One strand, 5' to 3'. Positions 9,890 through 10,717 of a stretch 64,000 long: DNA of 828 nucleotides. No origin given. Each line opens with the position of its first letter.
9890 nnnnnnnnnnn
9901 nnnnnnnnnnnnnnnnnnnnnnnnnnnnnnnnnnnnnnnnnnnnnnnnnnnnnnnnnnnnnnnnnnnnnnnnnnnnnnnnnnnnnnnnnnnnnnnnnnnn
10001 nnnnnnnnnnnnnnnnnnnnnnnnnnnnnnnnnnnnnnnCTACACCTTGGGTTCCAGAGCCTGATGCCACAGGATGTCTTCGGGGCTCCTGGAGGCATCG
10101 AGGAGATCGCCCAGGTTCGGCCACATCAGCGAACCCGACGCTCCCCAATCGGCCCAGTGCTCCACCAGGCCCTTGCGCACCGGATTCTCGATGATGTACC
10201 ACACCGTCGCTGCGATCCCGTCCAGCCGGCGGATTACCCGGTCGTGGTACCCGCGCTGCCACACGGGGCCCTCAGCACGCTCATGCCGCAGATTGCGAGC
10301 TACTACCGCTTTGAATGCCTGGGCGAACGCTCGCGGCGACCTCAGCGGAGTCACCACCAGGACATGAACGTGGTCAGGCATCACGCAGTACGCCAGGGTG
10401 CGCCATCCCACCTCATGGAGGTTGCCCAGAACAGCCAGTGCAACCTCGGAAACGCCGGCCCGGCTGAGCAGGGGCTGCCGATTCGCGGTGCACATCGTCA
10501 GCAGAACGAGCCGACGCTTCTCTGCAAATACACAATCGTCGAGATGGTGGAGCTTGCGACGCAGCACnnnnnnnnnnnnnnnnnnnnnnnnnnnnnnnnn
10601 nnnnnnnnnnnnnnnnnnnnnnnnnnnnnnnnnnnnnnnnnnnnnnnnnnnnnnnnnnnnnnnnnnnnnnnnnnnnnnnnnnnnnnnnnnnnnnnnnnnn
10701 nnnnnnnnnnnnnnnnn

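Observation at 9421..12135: RAYT transposase embedded in a 10-unit REP-doublet array that splits a polysaccharide gene string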

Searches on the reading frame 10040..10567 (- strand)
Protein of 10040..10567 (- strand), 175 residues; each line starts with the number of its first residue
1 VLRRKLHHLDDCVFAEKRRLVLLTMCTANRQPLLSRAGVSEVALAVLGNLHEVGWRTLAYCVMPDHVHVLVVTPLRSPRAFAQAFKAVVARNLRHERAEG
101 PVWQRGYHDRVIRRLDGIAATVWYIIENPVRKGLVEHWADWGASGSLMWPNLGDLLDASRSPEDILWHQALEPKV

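Call 4: search_protein_families(library=pfam, proteins=[window:10040-10567:-], max_evalue=0.01)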
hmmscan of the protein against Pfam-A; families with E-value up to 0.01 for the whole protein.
window:10040-10567:- (175 aa): 1 family
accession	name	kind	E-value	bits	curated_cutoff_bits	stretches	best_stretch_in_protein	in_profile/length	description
PF01797.21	Y1_Tnp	-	1e-08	35.7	23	1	23-108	9-102/121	Transposase IS200 like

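Call 5: search_protein_families(library=ncbifam, proteins=[window:10040-10567:-], max_evalue=0.01)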
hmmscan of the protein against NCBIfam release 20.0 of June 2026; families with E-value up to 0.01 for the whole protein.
window:10040-10567:- (175 aa): 2 families
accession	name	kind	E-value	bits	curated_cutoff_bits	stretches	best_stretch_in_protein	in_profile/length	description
NF047646.1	REP_Tyr_transpos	equivalog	2.2e-25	89.2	80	1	16-141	7-143/146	REP-associated tyrosine transposase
NF033573.1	transpos_IS200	equivalog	3.4e-08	33.8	55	1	24-107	16-107/126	IS200/IS605 family transposase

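Call 15: find_homologous_proteins(query=window:10040-10567:-)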
Query window:10040-10567:- (175 aa): 14 proteins with E <= 0.001 among 152 candidates.
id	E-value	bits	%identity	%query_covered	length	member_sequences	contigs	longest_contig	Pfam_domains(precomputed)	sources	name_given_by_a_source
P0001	4.5e-98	344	100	86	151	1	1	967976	PF01797.22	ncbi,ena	-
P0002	7.3e-24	102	34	97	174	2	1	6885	PF01797.22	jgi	jgi:putative transposase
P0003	3.1e-18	84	41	75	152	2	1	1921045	PF01797.22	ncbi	-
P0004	2.1e-16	78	40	73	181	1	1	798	PF01797.22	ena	-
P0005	5.3e-16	77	36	73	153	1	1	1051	PF01797.22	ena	-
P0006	2.0e-15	75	35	74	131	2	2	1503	PF01797.22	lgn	-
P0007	4.3e-15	74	36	69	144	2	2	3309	PF01797.22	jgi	-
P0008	5.0e-15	74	41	68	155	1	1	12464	PF01797.22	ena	-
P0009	2.6e-12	65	36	75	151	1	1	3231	PF01797.22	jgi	jgi:putative transposase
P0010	3.4e-12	64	36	79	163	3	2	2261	PF01797.22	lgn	-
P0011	4.1e-12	64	35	73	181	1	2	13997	PF01797.22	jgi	jgi:putative transposase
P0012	3.3e-8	51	32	75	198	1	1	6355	PF01797.22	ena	-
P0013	5.4e-6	44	37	58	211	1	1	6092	PF01797.22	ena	-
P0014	1.3e-4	40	27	63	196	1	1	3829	-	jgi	jgi:putative transposase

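Call 16: find_encoding_contigs(protein=P0001, flank=10000, max_places=6)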
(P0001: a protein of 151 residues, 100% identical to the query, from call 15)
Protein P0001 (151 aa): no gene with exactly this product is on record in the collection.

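Call 19: find_encoding_contigs(protein=P0016, flank=10000, max_places=4)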
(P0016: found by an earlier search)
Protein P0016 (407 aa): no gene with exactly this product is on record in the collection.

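Call 30: find_encoding_contigs(protein=P0002, flank=5000, max_places=3)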
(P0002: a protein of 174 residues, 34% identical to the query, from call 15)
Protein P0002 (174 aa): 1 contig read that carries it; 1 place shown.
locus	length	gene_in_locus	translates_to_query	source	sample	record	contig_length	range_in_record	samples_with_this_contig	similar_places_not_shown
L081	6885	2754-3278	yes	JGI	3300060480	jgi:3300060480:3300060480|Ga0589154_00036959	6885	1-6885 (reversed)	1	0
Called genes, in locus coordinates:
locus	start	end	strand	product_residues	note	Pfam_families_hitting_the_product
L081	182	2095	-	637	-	PF05569:Peptidase_M56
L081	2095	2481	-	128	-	PF03965:Penicillinase_R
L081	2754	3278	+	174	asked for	PF01797:Y1_Tnp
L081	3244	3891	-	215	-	PF00857:Isochorismatase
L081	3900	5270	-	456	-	PF00291:PALP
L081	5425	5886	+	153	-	PF18917:LiaI-LiaF-like_TM1 (weak), PF22570:LiaF-TM, PF18917:LiaI-LiaF-like_TM1 (weak)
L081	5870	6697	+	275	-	PF18917:LiaI-LiaF-like_TM1, PF22570:LiaF-TM, PF18917:LiaI-LiaF-like_TM1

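Call 31: find_encoding_contigs(protein=P0003, flank=5000, max_places=3)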
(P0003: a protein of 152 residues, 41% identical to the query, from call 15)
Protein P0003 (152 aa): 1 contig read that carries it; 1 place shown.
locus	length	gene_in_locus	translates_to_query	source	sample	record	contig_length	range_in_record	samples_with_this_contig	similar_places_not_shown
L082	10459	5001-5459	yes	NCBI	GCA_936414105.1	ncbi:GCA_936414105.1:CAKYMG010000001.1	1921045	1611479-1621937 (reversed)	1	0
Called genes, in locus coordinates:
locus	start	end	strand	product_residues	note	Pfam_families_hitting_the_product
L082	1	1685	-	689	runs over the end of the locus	PF01432:Peptidase_M3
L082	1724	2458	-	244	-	PF01144:CoA_trans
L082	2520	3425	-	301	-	PF01144:CoA_trans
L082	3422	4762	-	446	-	PF00202:Aminotran_3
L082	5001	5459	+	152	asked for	PF01797:Y1_Tnp (weak)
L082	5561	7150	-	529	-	PF00171:Aldedh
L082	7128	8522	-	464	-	PF00202:Aminotran_3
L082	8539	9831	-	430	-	-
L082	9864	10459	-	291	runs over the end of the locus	PF02540:NAD_synthase (weak)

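Call 35: search_solved_structures(query=window:10040-10567:-, max_evalue=1, show_alignments=2)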
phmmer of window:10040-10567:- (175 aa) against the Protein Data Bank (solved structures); distinct sequences matched with E-value up to 1: 11.
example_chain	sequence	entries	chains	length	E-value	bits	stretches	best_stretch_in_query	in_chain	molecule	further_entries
2f4f_A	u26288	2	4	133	0.00021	24.3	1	40-109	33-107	Transposase, putative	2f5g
4er8_A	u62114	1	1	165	0.00022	24.3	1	52-143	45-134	TnpArep for protein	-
2ec2_A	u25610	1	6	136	0.00027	24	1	39-108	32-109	136aa long hypothetical transposase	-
2xo6_A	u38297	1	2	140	0.053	16.5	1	52-93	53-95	TRANSPOSASE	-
2xm3_A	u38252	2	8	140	0.053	16.5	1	52-93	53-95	TRANSPOSASE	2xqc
2xma_A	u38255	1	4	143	0.056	16.4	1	52-93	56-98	TRANSPOSASE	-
8hzq_A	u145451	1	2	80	0.51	13.3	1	75-125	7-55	Cell division protein SepF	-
8hzt_A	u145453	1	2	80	0.51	13.3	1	75-125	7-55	Cell division protein SepF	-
3zih_A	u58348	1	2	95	0.71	12.8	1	75-125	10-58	CELL DIVISION PROTEIN SEPF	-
2fyx_A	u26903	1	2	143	0.87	12.5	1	52-93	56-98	transposase, putative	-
3zii_A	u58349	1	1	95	0.97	12.4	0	75-125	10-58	CELL DIVISION PROTEIN SEPF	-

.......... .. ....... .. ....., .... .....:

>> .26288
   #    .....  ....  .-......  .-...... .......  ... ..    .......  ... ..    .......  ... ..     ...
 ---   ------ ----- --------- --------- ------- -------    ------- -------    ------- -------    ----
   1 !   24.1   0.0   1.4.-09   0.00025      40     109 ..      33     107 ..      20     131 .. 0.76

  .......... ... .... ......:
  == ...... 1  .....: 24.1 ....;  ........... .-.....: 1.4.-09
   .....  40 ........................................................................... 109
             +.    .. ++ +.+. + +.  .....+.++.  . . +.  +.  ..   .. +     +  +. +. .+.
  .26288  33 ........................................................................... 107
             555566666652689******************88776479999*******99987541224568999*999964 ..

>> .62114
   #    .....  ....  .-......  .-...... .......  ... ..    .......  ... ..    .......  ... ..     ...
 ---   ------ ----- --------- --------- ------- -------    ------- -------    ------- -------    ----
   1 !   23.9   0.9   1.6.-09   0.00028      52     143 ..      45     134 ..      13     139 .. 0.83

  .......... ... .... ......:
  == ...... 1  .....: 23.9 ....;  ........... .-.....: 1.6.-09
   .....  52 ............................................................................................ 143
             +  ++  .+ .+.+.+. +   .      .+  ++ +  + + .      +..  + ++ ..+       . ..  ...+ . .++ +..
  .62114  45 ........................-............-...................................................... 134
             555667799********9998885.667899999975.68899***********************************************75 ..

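Call 43: find_encoding_contigs(protein=P0008, flank=3000, max_places=2)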
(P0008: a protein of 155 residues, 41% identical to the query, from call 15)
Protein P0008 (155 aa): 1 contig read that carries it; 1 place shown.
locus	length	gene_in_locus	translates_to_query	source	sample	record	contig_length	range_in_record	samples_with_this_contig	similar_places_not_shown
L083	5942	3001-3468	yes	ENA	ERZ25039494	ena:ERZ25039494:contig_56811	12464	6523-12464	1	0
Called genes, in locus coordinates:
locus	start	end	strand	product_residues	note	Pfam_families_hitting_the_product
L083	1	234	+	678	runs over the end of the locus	PF05228:CHASE4, PF00672:HAMP, PF02518:HATPase_c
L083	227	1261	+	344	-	PF00072:Response_reg, PF00990:GGDEF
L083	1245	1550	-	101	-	-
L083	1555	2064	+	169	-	PF00563:EAL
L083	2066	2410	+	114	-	-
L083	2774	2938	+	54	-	-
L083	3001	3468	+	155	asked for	PF01797:Y1_Tnp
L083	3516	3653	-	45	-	PF04909:Amidohydro_2 (weak)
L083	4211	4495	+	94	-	-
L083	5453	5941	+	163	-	?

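Call 44: find_encoding_contigs(protein=P0011, flank=3000, max_places=2)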
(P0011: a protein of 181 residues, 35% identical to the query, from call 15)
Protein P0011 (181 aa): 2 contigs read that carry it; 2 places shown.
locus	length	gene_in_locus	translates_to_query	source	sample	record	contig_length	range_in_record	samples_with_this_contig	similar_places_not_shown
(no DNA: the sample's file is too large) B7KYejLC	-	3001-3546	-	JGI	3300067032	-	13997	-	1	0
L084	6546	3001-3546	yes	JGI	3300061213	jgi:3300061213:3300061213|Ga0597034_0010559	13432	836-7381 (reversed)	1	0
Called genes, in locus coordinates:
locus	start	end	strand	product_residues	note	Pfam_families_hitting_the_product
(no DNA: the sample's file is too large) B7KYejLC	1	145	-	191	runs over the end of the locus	PF13580:SIS_2, PF01380:SIS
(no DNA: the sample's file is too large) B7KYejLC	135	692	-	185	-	PF00329:Complex1_30kDa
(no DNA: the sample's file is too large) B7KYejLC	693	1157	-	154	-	PF01058:Oxidored_q6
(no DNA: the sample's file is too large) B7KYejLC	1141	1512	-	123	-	PF00507:Oxidored_q4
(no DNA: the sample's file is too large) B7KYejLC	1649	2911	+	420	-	PF00534:Glycos_transf_1, PF13692:Glyco_trans_1_4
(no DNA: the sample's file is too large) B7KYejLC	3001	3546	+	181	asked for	PF01797:Y1_Tnp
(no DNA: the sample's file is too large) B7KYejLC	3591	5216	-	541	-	PF00881:Nitroreductase (faint)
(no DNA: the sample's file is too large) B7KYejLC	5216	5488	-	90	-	-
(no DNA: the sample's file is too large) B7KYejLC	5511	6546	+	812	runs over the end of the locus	?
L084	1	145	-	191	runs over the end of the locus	PF13580:SIS_2, PF01380:SIS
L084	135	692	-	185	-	PF00329:Complex1_30kDa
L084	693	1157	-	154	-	PF01058:Oxidored_q6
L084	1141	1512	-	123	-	PF00507:Oxidored_q4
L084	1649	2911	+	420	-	PF00534:Glycos_transf_1, PF13692:Glyco_trans_1_4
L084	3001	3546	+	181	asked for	PF01797:Y1_Tnp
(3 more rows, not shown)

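Call 54: search_protein_representatives(protein=window:10040-10567:-)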
Query: 175 residues. Proteins with E-value up to 0.001 (for the whole library): 6028; up to 1e-10: 577; up to 1e-30: 2. The best 150 are listed.
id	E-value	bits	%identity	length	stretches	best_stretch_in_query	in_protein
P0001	1.4e-98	344.3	100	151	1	25-175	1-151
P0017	3.8e-39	150.6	45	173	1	3-168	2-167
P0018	4.2e-29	117.9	38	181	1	8-169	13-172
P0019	3.6e-28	114.8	35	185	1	3-170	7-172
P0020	1.1e-25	106.8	43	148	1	21-154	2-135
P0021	1.0e-24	103.6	35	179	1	1-172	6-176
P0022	2.4e-23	99.1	44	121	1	55-171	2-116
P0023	6.8e-21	91.2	40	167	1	17-151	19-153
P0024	7.5e-21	91.0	46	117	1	57-150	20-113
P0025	1.0e-19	87.3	35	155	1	3-147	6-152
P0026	1.3e-19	86.9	34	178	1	3-141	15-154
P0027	1.6e-19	86.7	37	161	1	4-145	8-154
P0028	2.2e-19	86.3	37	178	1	3-149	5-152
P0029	3.5e-19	85.6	41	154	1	7-141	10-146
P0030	4.5e-19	85.2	38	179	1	22-147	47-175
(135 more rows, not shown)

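Call 57: search_protein_families(library=ncbifam, alignment_id=A1, max_evalue=0.00001)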
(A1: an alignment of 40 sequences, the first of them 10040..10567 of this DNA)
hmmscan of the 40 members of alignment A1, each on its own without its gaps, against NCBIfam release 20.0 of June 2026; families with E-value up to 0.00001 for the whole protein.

A. member 1, window:10040-10567:- (175 aa): 2 families
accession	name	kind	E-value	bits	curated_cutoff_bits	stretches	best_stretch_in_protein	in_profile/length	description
NF047646.1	REP_Tyr_transpos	equivalog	2.2e-25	89.2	80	1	16-141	7-143/146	REP-associated tyrosine transposase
NF033573.1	transpos_IS200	equivalog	3.4e-08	33.8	55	1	24-107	16-107/126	IS200/IS605 family transposase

B. families by the number of members that match (of 40 scanned): 2 families
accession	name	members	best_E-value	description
NF047646.1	REP_Tyr_transpos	40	5.2e-46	REP-associated tyrosine transposase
NF033573.1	transpos_IS200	21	6.4e-12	IS200/IS605 family transposase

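Call 60: predict_structure(alignment_id=A1)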
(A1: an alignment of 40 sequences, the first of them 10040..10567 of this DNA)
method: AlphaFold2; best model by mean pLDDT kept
length: 175 residues; sequences in the alignment: 40
mean_pLDDT: 91.4   pTM: 0.88
mean pLDDT of the five models: 91.4, 91.2, 91.1, 90.9, 89.8
residues with pLDDT >= 90: 125; 70-90: 42; 50-70: 7; < 50: 1
segments of 3 or more residues with pLDDT < 50: none
pLDDT, mean of each block of 10 residues (from residue 1): 74 87 98 97 98 96 99 92 98 93 96 91 97 97 96 75 81 71
secondary structure, 60 per line:
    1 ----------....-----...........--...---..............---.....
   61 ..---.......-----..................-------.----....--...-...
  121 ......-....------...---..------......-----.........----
elements in order: H11-14 E20-27 H39-52 E56-62 E66-72 H78-95 E108-111 H118-126 H128-131 H152-157 H163-171

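Call 63: fold_search(model_id=the predicted structure, library=pdb)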
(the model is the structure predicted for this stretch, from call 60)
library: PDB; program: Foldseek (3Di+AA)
matches with E <= 10: 1249; with E <= 0.001: 30
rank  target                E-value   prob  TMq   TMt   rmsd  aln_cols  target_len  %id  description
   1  4er8_A                5.6e-07  1.00  0.58  0.61   4.8       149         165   21  Structure of the REP associates tyrosine transposase bound to a REP hairpin (released 2012-08-15)
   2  2xm3_D                6.3e-07  1.00  0.49  0.65   5.3       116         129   23  Deinococcus radiodurans ISDra2 Transposase Left end DNA complex (released 2010-10-13)
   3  2xm3_B                1.0e-06  1.00  0.48  0.63   2.8       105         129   25  Deinococcus radiodurans ISDra2 Transposase Left end DNA complex (released 2010-10-13)
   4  2xma_E                1.0e-06  1.00  0.48  0.59   7.5       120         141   24  DEINOCOCCUS RADIODURANS ISDRA2 TRANSPOSASE RIGHT END DNA COMPLEX (released 2010-10-13)
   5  2xm3_C                1.7e-06  1.00  0.48  0.64   2.8       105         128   25  Deinococcus radiodurans ISDra2 Transposase Left end DNA complex (released 2010-10-13)
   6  2xma_A                1.9e-06  1.00  0.48  0.60   7.4       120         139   24  DEINOCOCCUS RADIODURANS ISDRA2 TRANSPOSASE RIGHT END DNA COMPLEX (released 2010-10-13)
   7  2xqc_D                1.9e-06  1.00  0.48  0.63   9.9       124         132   24  DEINOCOCCUS RADIODURANS ISDRA2 TRANSPOSASE COMPLEXED WITH LEFT END RECOGNITION AND CLEAVAGE SITE AND ZN (released 2010-10-13)
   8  2xma_B                2.0e-06  1.00  0.50  0.63   7.2       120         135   23  DEINOCOCCUS RADIODURANS ISDRA2 TRANSPOSASE RIGHT END DNA COMPLEX (released 2010-10-13)
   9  2xo6_D                4.3e-06  1.00  0.49  0.64   6.8       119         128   24  DEINOCOCCUS RADIODURANS ISDRA2 TRANSPOSASE Y132F MUTANT COMPLEXED WITH LEFT END RECOGNITION AND CLEAVAGE SITE (released 2010-10-13)
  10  2xo6_A                4.3e-06  1.00  0.48  0.62   7.5       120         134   24  DEINOCOCCUS RADIODURANS ISDRA2 TRANSPOSASE Y132F MUTANT COMPLEXED WITH LEFT END RECOGNITION AND CLEAVAGE SITE (released 2010-10-13)
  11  2xm3_A                7.3e-06  1.00  0.48  0.65   2.8       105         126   25  Deinococcus radiodurans ISDra2 Transposase Left end DNA complex (released 2010-10-13)
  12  2ec2_F                9.3e-06  1.00  0.48  0.63   2.5       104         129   24  Crystal structure of transposase from Sulfolobus tokodaii (released 2007-02-27)
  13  2ec2_E                9.8e-06  1.00  0.48  0.63  11.8       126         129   21  Crystal structure of transposase from Sulfolobus tokodaii (released 2007-02-27)
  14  2f4f_A                1.2e-05  1.00  0.48  0.64  12.3       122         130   24  Crystal structure of IS200 transposase (released 2005-12-13)
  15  2ec2_A                1.5e-05  1.00  0.48  0.63  11.9       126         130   23  Crystal structure of transposase from Sulfolobus tokodaii (released 2007-02-27)
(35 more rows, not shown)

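Call 73: find_related_loci(query=A1, collection=metagenome_contigs, flank=4000)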
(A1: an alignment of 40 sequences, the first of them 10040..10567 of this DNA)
Query A1 (175 aa) in metagenome_contigs; peptide patterns used: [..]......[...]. (x = any residue, [..] = any of these).
600 stretches matched a pattern (row limit reached: there are more); 499 encode a relative of the query (tblastn E <= 1e-3); the best 80 are kept; 80 distinct loci.
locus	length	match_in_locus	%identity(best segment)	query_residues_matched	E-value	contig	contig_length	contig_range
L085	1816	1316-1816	40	3-171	2e-35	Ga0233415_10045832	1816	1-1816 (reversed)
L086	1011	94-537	36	4-149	6e-26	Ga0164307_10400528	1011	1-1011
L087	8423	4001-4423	39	5-149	3e-23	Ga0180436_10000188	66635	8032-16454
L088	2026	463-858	36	19-149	5e-23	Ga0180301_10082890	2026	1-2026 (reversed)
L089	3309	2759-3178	38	22-160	2e-22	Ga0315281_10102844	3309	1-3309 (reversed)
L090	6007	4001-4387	33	22-147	4e-22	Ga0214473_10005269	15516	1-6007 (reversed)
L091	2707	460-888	31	9-149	4e-22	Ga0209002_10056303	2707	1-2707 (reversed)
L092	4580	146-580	31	4-144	4e-22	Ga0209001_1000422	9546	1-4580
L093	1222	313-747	31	4-144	2e-22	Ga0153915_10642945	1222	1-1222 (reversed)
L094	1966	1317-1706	30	22-149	5e-22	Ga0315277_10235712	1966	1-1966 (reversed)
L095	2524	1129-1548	35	3-141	7e-22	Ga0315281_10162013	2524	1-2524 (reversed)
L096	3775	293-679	36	23-149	6e-22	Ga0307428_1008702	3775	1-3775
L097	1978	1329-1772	34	4-149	9e-22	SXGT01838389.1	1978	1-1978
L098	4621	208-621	37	22-158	2e-21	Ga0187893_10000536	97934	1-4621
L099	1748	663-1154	31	3-164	2e-21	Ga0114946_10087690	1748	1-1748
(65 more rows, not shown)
